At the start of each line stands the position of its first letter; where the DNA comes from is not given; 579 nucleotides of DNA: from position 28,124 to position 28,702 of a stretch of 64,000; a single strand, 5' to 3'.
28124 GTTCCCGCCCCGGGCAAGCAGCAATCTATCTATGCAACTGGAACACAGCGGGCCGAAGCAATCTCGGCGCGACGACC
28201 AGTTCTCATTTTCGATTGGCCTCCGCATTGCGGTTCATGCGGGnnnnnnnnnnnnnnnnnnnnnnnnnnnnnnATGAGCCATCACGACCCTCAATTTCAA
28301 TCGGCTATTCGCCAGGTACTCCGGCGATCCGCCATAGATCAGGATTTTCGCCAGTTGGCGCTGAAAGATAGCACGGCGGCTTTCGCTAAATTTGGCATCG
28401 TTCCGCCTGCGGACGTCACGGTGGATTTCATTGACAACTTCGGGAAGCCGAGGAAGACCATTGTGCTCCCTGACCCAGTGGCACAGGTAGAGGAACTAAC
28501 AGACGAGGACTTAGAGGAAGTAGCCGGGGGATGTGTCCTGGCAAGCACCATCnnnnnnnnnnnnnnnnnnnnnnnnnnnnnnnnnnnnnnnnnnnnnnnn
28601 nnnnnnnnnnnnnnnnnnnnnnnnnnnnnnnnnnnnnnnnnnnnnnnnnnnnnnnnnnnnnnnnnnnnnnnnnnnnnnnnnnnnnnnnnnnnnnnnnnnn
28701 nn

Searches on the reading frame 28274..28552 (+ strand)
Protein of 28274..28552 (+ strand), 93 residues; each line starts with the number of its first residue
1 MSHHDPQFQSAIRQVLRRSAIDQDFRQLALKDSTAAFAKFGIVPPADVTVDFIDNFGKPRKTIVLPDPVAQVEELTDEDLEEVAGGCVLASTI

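Call 73: search_protein_families(library=pfam, proteins=[window:28274-28552:+], max_evalue=1)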
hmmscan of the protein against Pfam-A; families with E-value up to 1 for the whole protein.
seq(93 aa): 5 families
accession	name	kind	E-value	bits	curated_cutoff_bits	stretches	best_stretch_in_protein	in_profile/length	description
PF02979.21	NHase_alpha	-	1.1e-05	25.3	27.2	2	23-83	115-174/184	Nitrile hydratase, alpha chain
PF19398.4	DurB-like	-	0.017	15.8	26.6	1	12-46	3-30/81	Lantibiotic duramycin B-like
PF14407.11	Frankia_peptide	-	0.018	15.7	48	1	14-37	4-27/63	Ribosomally synthesized peptide prototyped by Frankia Franean1_4349.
PF10439.15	Bacteriocin_IIc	-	0.084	13.3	27.1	1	71-88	3-21/59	Bacteriocin class II with double-glycine leader peptide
PF03047.20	ComC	-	0.15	12.3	20.4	1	73-92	11-30/31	COMC family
